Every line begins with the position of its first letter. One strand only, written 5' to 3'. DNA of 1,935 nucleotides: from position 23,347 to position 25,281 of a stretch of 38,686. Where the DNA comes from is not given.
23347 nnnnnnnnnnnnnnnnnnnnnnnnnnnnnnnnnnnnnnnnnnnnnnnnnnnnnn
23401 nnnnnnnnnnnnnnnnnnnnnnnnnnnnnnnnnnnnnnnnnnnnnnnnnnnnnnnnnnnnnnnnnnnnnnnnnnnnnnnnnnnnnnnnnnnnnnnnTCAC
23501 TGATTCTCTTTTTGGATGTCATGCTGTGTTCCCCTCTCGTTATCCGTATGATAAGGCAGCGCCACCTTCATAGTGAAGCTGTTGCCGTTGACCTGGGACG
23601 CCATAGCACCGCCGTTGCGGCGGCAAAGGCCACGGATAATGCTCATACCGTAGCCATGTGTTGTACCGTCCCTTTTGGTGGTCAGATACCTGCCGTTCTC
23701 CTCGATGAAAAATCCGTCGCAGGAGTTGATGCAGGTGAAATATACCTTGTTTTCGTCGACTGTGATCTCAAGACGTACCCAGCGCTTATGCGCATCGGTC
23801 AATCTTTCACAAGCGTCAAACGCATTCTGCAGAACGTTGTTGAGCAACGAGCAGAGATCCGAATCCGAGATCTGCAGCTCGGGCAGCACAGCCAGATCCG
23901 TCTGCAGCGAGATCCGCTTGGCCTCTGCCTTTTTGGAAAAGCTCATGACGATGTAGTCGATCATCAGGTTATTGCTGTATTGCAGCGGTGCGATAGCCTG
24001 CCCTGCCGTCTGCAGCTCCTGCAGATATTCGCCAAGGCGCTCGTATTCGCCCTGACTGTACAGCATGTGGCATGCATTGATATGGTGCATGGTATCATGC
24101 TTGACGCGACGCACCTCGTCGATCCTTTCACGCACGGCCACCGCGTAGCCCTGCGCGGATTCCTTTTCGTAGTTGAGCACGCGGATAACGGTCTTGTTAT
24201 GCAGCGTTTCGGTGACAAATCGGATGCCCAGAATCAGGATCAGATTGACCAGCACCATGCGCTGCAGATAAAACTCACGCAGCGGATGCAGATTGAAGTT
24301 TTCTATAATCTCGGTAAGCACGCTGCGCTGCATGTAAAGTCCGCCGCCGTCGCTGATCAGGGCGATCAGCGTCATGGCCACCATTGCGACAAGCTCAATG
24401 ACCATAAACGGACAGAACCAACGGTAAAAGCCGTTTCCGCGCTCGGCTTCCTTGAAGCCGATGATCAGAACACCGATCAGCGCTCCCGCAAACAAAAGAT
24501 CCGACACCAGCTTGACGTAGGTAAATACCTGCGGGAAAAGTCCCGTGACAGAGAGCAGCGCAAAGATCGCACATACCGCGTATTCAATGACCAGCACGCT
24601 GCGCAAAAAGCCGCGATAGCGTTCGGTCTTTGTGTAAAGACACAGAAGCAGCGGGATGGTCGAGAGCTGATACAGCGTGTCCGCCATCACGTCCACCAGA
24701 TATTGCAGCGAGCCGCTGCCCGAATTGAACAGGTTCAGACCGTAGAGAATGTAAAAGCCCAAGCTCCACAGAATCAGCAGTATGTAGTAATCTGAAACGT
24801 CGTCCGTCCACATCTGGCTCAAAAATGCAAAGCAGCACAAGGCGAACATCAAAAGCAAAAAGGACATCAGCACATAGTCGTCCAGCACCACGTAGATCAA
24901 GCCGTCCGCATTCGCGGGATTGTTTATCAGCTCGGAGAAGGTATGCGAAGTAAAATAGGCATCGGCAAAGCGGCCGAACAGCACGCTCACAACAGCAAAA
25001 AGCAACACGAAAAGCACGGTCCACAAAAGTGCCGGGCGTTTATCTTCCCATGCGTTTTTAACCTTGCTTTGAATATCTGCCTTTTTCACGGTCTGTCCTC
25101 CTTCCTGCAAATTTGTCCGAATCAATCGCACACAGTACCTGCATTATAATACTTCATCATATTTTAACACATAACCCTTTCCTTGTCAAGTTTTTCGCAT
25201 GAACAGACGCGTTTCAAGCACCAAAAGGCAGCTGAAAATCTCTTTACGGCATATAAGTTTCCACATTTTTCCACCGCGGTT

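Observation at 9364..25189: The type IV pilus locus reads as one ~15.8 kb, 11-gene unit that starts with a sensor kinase and ends with a 1300-aa surface protein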

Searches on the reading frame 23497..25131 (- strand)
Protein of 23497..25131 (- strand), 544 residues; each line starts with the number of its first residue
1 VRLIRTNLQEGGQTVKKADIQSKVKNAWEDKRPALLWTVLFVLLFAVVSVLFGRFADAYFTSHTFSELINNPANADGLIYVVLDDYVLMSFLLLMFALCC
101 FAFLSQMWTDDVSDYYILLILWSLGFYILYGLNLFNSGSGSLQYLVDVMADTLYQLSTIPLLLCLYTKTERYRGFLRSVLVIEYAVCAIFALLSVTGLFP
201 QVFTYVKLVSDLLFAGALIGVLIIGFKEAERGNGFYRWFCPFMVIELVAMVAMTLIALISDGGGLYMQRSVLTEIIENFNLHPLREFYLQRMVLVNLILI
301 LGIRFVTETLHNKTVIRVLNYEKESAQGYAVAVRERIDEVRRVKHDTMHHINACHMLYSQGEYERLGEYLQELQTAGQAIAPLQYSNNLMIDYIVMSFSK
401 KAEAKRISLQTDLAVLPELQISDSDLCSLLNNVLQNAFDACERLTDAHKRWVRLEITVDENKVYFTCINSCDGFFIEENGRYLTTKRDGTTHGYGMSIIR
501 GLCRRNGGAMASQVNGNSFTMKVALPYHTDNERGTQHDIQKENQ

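Call 4: search_protein_families(library=pfam, proteins=[window:23497-25131:-], max_evalue=0.01)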
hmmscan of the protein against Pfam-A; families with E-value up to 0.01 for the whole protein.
window:23497-25131:- (544 aa): 3 families
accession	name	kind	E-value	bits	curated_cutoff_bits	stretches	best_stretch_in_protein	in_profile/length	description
PF14501.12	HATPase_c_5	-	2.5e-17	63.1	22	1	422-526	2-102/102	GHKL domain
PF02518.31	HATPase_c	-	2e-05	25.4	26.4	1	425-523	5-107/111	Histidine kinase-, DNA gyrase B-, and HSP90-like ATPase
PF14689.11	SPOB_a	-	0.0095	16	28.1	0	333-373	9-49/62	Sensor_kinase_SpoOB-type, alpha-helical domain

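Call 12: find_homologous_proteins(query=window:23497-25089:-)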
Query window:23497-25089:- (530 aa): 53 proteins with E <= 0.001 among 8000 candidates.
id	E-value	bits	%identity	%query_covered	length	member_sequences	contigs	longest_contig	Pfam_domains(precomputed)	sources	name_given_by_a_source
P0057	0.0e+0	1196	100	100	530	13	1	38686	PF02518.32,PF14501.13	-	-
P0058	0.0e+0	1024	83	100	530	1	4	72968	PF14501.13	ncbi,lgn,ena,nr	ncbi:MAG: sensor histidine kinase [Clostridia bacterium]|nr:sensor histidine kinase [Clostridia bact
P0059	8.2e-260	881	72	100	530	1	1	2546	PF02518.32,PF14501.13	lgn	-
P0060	1.2e-257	874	70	100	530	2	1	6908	PF02518.32,PF14501.13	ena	-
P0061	5.1e-257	872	71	99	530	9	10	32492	PF02518.32,PF14501.13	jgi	-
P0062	2.4e-256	870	69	100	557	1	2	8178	PF02518.32,PF14501.13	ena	-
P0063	6.4e-255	865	70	100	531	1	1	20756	PF02518.32,PF14501.13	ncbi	-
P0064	7.2e-255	865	70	100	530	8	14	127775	PF02518.32,PF14501.13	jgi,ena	-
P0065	2.3e-254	863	70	100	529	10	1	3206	PF02518.32,PF14501.13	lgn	-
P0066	3.0e-254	863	70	100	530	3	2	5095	PF14501.13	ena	-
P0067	5.7e-253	858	70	100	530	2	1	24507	PF14501.13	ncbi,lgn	-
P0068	1.3e-251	854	72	98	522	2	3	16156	PF14501.13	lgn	-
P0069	1.1e-248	844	69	98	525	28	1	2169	PF14501.13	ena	-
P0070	2.7e-247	840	69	100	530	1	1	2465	PF02518.32,PF14501.13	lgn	-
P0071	3.5e-247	839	69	98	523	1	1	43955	PF14501.13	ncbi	-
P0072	3.9e-246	836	68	99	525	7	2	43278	PF02518.32,PF14501.13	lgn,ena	-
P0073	3.2e-245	833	69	98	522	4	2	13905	PF14501.13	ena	-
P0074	1.3e-244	831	69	98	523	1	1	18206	PF02518.32,PF14501.13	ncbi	-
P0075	1.6e-243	827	69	98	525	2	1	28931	PF14501.13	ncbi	-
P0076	1.9e-243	827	68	100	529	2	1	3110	PF02518.32,PF14501.13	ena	-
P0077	2.2e-243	827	69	98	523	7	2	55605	PF02518.32,PF14501.13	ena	-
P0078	4.6e-243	826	69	98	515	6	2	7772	PF02518.32,PF14501.13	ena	-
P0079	7.2e-242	822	68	98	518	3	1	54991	PF02518.32,PF14501.13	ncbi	-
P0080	1.2e-241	821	67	98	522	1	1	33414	PF14501.13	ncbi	-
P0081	1.5e-240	817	67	98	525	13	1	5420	PF14501.13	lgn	-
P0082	2.3e-240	817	66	100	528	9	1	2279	PF14501.13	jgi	jgi:hypothetical protein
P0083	2.1e-239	814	66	99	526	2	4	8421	PF02518.32,PF14501.13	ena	-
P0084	8.8e-239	812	68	98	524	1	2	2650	PF14501.13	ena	-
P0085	1.6e-238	811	67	100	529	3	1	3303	PF02518.32,PF14501.13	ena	-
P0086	1.0e-237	808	68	97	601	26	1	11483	PF14501.13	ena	-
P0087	1.7e-237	807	66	99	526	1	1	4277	PF02518.32,PF14501.13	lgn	-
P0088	5.3e-237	806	67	98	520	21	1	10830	PF14501.13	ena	-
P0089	5.6e-236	802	67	98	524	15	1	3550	PF14501.13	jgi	jgi:hypothetical protein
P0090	6.6e-236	802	67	100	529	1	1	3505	PF02518.32,PF14501.13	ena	-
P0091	1.2e-235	801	68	97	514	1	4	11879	PF14501.13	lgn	-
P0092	1.3e-235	801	66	98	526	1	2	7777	PF02518.32,PF14501.13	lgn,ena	-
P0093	1.9e-235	801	67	99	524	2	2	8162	PF14501.13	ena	-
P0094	9.5e-235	798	66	97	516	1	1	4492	PF02518.32,PF14501.13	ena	-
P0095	2.3e-232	790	65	99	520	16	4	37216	PF02518.32,PF14501.13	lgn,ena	-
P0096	5.1e-232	789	66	97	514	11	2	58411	PF14501.13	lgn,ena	-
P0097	8.1e-232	789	66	98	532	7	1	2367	PF14501.13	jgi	jgi:signal transduction histidine kinase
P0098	6.4e-230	782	65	98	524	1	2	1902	PF14501.13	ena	-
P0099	2.3e-229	781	64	100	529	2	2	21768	PF14501.13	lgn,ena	-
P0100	2.1e-222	758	64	99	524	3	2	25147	PF14501.13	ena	-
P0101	9.0e-208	709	70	81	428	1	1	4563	PF02518.32,PF14501.13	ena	-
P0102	2.4e-20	91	29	44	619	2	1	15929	PF02518.32,PF14501.13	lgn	-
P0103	5.2e-20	90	26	56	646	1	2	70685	PF02518.32,PF14501.13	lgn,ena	-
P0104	1.9e-18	85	27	47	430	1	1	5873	PF14501.13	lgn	-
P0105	2.6e-16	78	32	35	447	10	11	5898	PF02518.32,PF14501.13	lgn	-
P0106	8.6e-13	66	26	39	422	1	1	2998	PF14501.13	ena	-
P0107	7.9e-11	60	23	42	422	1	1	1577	PF14501.13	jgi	jgi:two-component system sensor histidine kinase AgrC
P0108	5.7e-10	57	23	35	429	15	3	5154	PF14501.13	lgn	-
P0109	2.5e-7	48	23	38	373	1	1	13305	PF14501.13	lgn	-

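Call 18: find_related_loci(query=A1, collection=genome_contigs, flank=10000)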
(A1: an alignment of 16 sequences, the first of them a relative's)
Query A1 (530 aa) in genome_contigs; peptide patterns used: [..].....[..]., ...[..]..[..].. (x = any residue, [..] = any of these).
96 stretches matched a pattern; 15 encode a relative of the query (tblastn E <= 1e-3); 15 distinct loci.
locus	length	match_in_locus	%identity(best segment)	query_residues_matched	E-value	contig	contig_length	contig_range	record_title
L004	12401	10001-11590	92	1-530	0e+0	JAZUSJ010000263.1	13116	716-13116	MAG: Eubacteriales bacterium isolate T1900044846_TS20190312.MAGScoT_cleanbin_000018 SGB_2977_k141_1809272, whole genome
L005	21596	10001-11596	69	1-530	0e+0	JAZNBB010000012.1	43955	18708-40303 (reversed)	MAG: Eubacteriales bacterium isolate T1900044743_TS20190209.MAGScoT_cleanbin_000080 SGB_2091_k141_2811882, whole genome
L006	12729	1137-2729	70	1-530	0e+0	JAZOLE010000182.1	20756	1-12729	MAG: Eubacteriales bacterium isolate T1900045656_YK20190350.MAGScoT_cleanbin_000022 SGB_8240_k141_300358, whole genome s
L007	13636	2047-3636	70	1-530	0e+0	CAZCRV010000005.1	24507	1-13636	MAG TPA_asm: uncultured Clostridium sp. isolate SRP315200_co1_677 genome assembly, contig: NODE_3348_length_24507_cov_11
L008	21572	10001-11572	69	1-522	0e+0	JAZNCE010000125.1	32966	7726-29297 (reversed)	MAG: Eubacteriales bacterium isolate T1900044737_TS20190203.MAGScoT_cleanbin_000006 SGB_2028_k141_1293105, whole genome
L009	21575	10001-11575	71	6-530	0e+0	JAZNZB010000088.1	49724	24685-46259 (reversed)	MAG: Eubacteriales bacterium isolate T1900044772_TS20190238.MAGScoT_cleanbin_000011 SGB_2452_k141_577089, whole genome s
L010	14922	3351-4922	68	1-522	0e+0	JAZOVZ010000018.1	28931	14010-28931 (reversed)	MAG: Eubacteriales bacterium isolate T1900045525_YK20190219.MAGScoT_cleanbin_000013 SGB_7676_k141_437802, whole genome s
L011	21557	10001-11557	66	2-520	0e+0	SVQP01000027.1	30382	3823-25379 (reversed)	MAG: Oscillospiraceae bacterium isolate SIG620 NODE_8151_length_30382_cov_3.254371, whole genome shotgun sequence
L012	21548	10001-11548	68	2-519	0e+0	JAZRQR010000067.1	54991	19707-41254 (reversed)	MAG: Eubacteriales bacterium isolate T1900045361_YK20190051.MAGScoT_cleanbin_000011 SGB_6815_k141_1416698, whole genome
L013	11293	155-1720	67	1-521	0e+0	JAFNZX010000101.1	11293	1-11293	MAG: Clostridia bacterium isolate RGIG275 Dairy_cattle_Cecum.Co__c938005, whole genome shotgun sequence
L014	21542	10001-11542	68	1-514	0e+0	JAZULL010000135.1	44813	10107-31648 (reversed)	MAG: Eubacteriales bacterium isolate T1900044912_TS20190378.MAGScoT_cleanbin_000022 SGB_3316_k141_2253621, whole genome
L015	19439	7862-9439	67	3-530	0e+0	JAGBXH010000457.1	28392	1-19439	MAG: Clostridia bacterium isolate RGIG9531 Yak_Colon-2__c785531, whole genome shotgun sequence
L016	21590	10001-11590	71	1-530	0e+0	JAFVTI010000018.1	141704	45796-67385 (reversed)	MAG: Clostridia bacterium isolate RGIG5376 Sheep_Colon-3__c584, whole genome shotgun sequence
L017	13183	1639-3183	69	1-518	0e+0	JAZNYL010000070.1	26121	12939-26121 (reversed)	MAG: Eubacteriales bacterium isolate T1900044776_TS20190242.MAGScoT_cleanbin_000008 SGB_2481_k141_447075, whole genome s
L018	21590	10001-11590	67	1-529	0e+0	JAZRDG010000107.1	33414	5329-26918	MAG: Eubacteriales bacterium isolate T1900045506_YK20190200.MAGScoT_cleanbin_000082 SGB_7539_k141_2025951, whole genome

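Call 21: find_encoding_contigs(protein=P0103, flank=10000, max_places=1)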
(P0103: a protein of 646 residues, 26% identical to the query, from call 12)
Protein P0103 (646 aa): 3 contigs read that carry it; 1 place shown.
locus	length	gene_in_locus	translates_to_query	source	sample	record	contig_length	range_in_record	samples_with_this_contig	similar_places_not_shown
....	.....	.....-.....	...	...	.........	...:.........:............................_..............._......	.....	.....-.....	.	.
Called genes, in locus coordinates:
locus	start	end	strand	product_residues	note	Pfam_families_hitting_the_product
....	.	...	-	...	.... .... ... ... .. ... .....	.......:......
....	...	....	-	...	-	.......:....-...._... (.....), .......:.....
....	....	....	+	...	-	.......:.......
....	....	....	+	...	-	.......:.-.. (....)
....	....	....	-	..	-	-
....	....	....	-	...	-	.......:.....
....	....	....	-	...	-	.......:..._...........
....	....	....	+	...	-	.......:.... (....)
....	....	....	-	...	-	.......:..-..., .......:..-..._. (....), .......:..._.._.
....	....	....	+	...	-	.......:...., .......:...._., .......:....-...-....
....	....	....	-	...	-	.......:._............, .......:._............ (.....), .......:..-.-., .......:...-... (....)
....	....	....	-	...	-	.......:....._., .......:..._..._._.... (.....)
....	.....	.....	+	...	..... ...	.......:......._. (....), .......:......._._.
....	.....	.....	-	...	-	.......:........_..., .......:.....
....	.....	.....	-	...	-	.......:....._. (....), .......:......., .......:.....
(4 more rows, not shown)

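Call 22: find_encoding_contigs(protein=P0102, flank=10000, max_places=1)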
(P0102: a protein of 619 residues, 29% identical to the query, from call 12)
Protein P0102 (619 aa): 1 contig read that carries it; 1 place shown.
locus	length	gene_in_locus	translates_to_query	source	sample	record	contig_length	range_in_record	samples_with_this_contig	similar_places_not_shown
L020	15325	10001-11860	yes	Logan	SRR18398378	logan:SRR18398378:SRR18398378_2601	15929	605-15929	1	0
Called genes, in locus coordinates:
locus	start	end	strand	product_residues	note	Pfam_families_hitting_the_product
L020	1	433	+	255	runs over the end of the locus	-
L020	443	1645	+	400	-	PF20578:aBig_2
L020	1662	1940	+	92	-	PF16982:Flp1_like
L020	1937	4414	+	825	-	PF18960:DUF5702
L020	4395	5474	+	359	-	-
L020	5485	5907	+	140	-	PF01478:Peptidase_A24 (weak)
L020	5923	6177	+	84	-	PF07811:TadE (weak)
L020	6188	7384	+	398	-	PF19909:DUF6382, PF16697:Yop-YscD_cpl, PF00498:FHA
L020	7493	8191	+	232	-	PF04511:DER1 (faint), PF01694:Rhomboid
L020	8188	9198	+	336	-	PF03358:FMN_red (weak), PF02036:SCP2 (weak), PF14864:Alkyl_sulf_C (weak)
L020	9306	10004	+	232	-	PF00072:Response_reg, PF04397:LytTR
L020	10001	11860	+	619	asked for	PF02518:HATPase_c (faint), PF14501:HATPase_c_5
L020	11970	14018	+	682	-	-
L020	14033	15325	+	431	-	?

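Call 25: search_protein_families(library=ncbifam, proteins=[window:23497-25089:-], max_evalue=0.01)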
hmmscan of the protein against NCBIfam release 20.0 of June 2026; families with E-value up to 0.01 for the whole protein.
window:23497-25089:- (530 aa): 6 families
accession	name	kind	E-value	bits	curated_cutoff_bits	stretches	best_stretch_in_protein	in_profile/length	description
NF008298.1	PRK11086.1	subfamily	3e-06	26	520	1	319-516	326-528/529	DcuS/MalK family sensor histidine kinase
NF052573.1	HisKinEspAMyxo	equivalog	2e-05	22.8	1400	1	391-513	483-611/755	serine histidine kinase EspA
NF007688.0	PRK10364.1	equivalog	7.9e-05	21.6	479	1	374-516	313-454/460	two-component system sensor histidine kinase ZraS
NF011627.0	PRK15053.1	equivalog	0.00021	20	656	1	318-504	334-529/552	sensor histidine kinase DpiB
NF008468.0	PRK11360.1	equivalog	0.0032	15.9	646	1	370-517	464-612/616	two-component system sensor histidine kinase AtoS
NF010076.0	PRK13557.1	subfamily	0.0047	15.4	631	0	468-523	348-404/540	histidine kinase famiy protein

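Call 64: search_solved_structures(query=A1, max_evalue=0.01)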
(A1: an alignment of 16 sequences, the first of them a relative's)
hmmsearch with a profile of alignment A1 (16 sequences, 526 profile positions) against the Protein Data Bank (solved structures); distinct sequences matched with E-value up to 0.01: 0.

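Call 79: predict_structure(alignment_id=A1)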
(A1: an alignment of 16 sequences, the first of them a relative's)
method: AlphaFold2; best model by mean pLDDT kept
length: 530 residues; sequences in the alignment: 16
mean_pLDDT: 60.9   pTM: 0.39
mean pLDDT of the five models: 60.9, 60.9, 59.4, 58.2, 53.5
residues with pLDDT >= 90: 0; 70-90: 161; 50-70: 246; < 50: 123
segments of 3 or more residues with pLDDT < 50: 1-3, 5-16, 93-100, 120-125, 248-250, 294-330, 363-373, 459-479, 515-530
pLDDT, mean of each block of 10 residues (from residue 1): 47 49 61 61 53 53 50 56 58 47 57 56 51 66 72 76 81 76 70 81 84 80 81 74 59 62 68 68 67 45 31 37 42 56 63 64 42 54 70 71 62 74 71 73 73 66 41 42 65 69 71 49 32
secondary structure, 60 per line:
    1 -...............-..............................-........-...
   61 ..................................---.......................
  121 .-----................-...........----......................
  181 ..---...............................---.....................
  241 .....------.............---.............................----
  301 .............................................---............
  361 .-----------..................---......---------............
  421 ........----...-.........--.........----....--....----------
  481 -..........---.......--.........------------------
elements in order: H2-16 H18-47 H49-56 H58-94 H98-121 H127-142 H144-154 H159-182 H186-216 H220-245 H252-264 H268-296 H301-345 H349-361 H373-390 E394-399 H409-428 E437-445 E448-456 E461-464 E467-470 H482-491 E495-501 E504-512

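Call 81: fold_search(model_id=the predicted structure, library=pdb)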
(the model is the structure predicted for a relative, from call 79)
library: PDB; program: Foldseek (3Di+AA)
matches with E <= 10: 444; with E <= 0.001: 234
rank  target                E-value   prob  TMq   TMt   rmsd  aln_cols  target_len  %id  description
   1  6e95_A                5.4e-08  1.00  0.21  0.43  19.9       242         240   16  Chimeric structure of Saccharomyces cerevisiae GCN4 leucine zipper fused to Staphylococcus aureus AgrC cytoplasmic his (released 2019-02-27)
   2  6e52_A                5.4e-08  1.00  0.20  0.42  20.0       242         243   16  Chimeric structure of Saccharomyces cerevisiae GCN4 leucine zipper fused to Staphylococcus aureus AgrC cytoplasmic his (released 2019-02-27)
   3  9jfj_A                2.7e-07  1.00  0.23  0.48  16.1       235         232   17  Crystal structure of the cytoplasmic domain of ZraS in ADP-bound form (released 2025-03-26)
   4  8vc9_D                2.7e-07  1.00  0.23  0.31  13.9       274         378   15  Hybrid response regulator LvrB from Leptospira / phosphorylated REC form (released 2024-12-18)
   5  9jfj_C                2.8e-07  1.00  0.22  0.48  16.5       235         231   22  Crystal structure of the cytoplasmic domain of ZraS in ADP-bound form (released 2025-03-26)
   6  8vc9_F                2.8e-07  1.00  0.23  0.32  13.2       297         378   14  Hybrid response regulator LvrB from Leptospira / phosphorylated REC form (released 2024-12-18)
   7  6e52_B                4.2e-07  1.00  0.20  0.45  19.3       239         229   14  Chimeric structure of Saccharomyces cerevisiae GCN4 leucine zipper fused to Staphylococcus aureus AgrC cytoplasmic his (released 2019-02-27)
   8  9jfj_B                5.9e-07  1.00  0.23  0.49   9.0       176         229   22  Crystal structure of the cytoplasmic domain of ZraS in ADP-bound form (released 2025-03-26)
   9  8vc9_C                5.9e-07  1.00  0.22  0.31  13.8       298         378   13  Hybrid response regulator LvrB from Leptospira / phosphorylated REC form (released 2024-12-18)
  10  5c93_B                7.2e-07  1.00  0.23  0.51   9.3       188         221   18  Histidine kinase with ATP (released 2016-07-27)
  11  4u7o_A                7.6e-07  1.00  0.22  0.47  17.4       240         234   17  Active histidine kinase bound with ATP (released 2015-09-02)
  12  8vc9_B                7.6e-07  1.00  0.23  0.31  14.0       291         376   14  Hybrid response regulator LvrB from Leptospira / phosphorylated REC form (released 2024-12-18)
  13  9eut_A                8.4e-07  1.00  0.22  0.17  26.0       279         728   14  Cryo-EM structure of the full-length Pseudomonas aeruginosa bacteriophytochrome in its Pr state (released 2024-09-04)
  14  8vc9_A                9.8e-07  1.00  0.23  0.31  13.4       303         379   14  Hybrid response regulator LvrB from Leptospira / phosphorylated REC form (released 2024-12-18)
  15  4zki_B                1.3e-06  1.00  0.23  0.54   9.3       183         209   18  The crystal structure of Histidine Kinase YycG with ADP (released 2016-05-04)
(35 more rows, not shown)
